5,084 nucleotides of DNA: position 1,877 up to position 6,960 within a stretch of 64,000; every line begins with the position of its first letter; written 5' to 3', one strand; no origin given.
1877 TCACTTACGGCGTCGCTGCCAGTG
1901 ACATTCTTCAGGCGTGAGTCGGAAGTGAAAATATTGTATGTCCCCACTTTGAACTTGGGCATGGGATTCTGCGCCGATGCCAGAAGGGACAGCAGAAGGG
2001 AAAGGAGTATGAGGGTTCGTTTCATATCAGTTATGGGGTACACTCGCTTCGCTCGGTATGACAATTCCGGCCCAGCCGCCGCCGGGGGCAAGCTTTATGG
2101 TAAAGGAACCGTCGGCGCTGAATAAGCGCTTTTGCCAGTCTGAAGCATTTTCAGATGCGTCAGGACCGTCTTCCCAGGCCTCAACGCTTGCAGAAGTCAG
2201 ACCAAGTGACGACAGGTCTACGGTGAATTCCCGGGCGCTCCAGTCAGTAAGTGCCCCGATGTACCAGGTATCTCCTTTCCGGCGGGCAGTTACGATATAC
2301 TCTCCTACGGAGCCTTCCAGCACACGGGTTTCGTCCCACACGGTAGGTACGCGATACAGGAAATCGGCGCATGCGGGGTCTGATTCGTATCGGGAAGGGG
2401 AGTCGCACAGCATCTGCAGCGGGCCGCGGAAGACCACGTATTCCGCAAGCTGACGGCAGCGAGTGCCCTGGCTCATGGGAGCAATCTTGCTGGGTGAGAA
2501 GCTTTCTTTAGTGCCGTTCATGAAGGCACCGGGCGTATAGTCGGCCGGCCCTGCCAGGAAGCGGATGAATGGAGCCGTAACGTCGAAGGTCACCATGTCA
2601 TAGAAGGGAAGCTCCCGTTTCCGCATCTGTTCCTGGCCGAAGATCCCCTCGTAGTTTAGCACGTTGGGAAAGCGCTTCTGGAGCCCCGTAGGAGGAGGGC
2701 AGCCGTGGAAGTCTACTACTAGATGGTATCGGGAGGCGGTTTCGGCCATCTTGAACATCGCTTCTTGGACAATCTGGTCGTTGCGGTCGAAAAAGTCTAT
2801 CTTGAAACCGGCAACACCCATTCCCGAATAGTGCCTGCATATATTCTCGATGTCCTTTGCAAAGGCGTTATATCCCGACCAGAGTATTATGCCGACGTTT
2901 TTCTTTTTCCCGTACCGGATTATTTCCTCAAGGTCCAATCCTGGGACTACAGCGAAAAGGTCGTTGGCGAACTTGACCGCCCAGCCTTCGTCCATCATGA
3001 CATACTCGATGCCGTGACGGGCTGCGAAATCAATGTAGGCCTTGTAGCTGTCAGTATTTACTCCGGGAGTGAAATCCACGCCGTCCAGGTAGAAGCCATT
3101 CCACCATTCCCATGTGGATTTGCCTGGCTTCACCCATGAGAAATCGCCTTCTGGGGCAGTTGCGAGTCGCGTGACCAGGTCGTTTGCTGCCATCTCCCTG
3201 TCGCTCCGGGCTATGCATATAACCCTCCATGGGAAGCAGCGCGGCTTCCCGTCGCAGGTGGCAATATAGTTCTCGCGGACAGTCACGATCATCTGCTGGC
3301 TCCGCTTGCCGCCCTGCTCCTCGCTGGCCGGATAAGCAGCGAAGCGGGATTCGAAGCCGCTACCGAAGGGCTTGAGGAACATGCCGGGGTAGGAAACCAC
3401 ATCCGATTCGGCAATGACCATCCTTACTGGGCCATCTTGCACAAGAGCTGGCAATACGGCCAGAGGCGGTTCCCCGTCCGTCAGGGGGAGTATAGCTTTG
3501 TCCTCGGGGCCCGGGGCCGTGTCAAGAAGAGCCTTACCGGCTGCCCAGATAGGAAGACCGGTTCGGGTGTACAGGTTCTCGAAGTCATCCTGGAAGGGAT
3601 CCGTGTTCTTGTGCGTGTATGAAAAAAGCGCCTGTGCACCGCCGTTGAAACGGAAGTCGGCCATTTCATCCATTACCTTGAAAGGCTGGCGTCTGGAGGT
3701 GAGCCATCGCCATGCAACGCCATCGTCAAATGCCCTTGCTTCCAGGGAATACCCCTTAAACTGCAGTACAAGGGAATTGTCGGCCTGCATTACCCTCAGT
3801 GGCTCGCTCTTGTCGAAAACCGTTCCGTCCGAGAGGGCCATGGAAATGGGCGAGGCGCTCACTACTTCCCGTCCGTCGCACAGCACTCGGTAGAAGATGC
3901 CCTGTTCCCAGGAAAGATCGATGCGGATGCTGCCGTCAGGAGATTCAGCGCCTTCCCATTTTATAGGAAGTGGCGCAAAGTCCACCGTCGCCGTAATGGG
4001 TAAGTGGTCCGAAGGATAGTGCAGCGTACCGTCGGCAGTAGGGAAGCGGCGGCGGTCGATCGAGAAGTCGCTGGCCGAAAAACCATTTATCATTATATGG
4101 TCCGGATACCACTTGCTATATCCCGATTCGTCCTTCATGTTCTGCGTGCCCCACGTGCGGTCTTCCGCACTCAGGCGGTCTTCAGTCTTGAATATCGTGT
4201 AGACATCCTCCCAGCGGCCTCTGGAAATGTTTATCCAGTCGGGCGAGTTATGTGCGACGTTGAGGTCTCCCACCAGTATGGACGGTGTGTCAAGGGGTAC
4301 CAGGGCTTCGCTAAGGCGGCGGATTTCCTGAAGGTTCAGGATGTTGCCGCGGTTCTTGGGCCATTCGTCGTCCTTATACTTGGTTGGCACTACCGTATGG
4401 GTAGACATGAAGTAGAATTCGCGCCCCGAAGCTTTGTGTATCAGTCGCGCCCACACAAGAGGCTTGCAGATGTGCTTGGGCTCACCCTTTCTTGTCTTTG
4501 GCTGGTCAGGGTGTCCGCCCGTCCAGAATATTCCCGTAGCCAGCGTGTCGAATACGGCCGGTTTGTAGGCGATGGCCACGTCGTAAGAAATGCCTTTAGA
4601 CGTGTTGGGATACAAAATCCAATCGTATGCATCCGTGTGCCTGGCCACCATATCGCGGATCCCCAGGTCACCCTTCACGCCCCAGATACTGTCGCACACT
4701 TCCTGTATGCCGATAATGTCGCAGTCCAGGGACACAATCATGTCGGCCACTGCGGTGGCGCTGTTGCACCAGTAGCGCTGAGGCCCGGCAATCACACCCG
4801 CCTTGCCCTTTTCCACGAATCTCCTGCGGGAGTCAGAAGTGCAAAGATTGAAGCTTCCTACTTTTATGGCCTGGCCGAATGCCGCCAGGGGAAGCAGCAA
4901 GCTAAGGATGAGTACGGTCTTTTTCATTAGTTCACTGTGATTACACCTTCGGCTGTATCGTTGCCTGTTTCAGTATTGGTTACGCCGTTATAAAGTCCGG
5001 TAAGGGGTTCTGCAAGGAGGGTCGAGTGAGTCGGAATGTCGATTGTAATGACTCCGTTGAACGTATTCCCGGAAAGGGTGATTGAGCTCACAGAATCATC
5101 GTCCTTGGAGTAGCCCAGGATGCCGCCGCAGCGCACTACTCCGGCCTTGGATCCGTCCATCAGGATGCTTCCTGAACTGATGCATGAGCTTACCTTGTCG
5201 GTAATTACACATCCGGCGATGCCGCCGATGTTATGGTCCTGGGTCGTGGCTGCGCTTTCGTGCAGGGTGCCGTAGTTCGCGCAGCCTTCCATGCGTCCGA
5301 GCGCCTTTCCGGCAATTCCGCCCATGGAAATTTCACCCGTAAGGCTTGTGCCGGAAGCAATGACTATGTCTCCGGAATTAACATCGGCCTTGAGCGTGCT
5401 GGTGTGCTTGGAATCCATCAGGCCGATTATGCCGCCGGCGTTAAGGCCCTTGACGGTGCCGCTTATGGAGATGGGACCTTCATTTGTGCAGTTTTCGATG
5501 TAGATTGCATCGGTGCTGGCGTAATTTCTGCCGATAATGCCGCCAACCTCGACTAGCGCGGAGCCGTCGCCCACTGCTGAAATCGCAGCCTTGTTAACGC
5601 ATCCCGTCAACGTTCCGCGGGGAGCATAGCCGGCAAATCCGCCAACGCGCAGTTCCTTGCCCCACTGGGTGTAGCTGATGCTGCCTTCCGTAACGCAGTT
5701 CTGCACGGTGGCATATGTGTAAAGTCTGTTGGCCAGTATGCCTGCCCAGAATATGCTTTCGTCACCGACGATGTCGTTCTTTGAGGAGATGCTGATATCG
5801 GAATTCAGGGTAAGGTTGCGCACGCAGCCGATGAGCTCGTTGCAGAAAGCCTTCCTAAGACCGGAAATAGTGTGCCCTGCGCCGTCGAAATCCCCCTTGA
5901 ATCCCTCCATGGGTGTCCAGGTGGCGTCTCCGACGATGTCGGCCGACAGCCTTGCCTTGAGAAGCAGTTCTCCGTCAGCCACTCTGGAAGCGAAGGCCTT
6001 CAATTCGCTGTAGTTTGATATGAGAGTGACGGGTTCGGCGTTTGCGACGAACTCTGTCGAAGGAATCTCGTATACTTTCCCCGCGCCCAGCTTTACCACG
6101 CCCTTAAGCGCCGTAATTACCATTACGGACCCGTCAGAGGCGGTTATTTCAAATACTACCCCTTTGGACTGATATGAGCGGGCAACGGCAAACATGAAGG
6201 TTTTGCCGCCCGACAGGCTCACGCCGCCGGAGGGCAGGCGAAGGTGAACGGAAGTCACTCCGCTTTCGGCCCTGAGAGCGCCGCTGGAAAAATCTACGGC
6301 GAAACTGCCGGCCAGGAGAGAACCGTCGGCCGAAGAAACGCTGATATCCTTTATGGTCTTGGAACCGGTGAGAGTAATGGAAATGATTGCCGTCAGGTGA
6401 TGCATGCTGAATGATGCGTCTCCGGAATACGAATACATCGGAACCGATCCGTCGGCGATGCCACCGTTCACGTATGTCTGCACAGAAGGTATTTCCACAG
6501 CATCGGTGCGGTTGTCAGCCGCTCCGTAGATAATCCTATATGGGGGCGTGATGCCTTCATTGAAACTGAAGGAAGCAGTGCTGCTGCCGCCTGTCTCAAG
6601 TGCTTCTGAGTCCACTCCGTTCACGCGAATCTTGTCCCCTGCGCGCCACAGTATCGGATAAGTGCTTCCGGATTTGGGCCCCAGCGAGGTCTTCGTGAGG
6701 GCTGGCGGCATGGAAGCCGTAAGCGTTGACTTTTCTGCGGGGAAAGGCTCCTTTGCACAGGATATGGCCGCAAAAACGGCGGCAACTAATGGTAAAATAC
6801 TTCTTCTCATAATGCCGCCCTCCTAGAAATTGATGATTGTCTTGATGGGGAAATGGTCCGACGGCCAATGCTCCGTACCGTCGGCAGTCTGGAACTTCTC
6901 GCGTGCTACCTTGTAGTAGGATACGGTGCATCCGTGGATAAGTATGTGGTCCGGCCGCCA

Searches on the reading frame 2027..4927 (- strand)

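Call 8: search_protein_families(library=pfam, proteins=[window:2027-4927:-], max_evalue=0.01)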
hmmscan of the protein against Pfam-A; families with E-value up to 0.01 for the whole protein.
window:2027-4927:- (966 aa): 4 families
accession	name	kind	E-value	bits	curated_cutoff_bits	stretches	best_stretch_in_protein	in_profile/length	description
PF10566.15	Glyco_hydro_97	-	6.2e-88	295.2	32.5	1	595-861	1-275/275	Glycoside hydrolase 97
PF14508.12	GH97_N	-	2.3e-32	112.8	25.3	1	328-589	2-227/229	Glycosyl-hydrolase 97 N-terminal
PF14509.12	GH97_C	-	5.8e-25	87.8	25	1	863-954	1-94/97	Glycosyl-hydrolase 97 C-terminal, oligomerisation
PF03372.29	Exo_endo_phos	-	7.2e-11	42.7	24.5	1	49-308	11-225/225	Endonuclease/Exonuclease/phosphatase family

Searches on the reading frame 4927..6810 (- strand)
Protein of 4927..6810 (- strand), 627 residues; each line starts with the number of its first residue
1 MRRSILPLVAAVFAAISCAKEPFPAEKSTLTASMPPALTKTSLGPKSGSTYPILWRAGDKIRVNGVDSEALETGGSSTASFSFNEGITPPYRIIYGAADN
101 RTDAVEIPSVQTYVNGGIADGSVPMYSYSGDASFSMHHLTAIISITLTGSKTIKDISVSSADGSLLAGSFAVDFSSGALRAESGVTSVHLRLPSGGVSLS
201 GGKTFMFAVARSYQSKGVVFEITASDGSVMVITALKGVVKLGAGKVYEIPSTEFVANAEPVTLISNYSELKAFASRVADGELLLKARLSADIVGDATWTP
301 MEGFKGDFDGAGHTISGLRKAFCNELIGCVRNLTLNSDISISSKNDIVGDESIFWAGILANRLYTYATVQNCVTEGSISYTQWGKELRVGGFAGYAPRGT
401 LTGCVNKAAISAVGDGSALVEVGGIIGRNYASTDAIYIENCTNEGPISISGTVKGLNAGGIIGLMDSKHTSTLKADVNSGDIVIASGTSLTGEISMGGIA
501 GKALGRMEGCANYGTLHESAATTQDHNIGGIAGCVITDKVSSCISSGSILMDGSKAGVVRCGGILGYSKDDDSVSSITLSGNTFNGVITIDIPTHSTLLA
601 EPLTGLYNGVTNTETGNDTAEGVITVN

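Call 8: search_protein_families(library=pfam, proteins=[window:4927-6810:-], max_evalue=0.01)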
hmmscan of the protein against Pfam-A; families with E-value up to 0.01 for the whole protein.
window:4927-6810:- (627 aa): 1 family
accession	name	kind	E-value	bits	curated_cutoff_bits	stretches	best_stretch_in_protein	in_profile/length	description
PF07581.17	Glug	-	1.5e-05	25.5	20.5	0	422-445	5-25/28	The GLUG motif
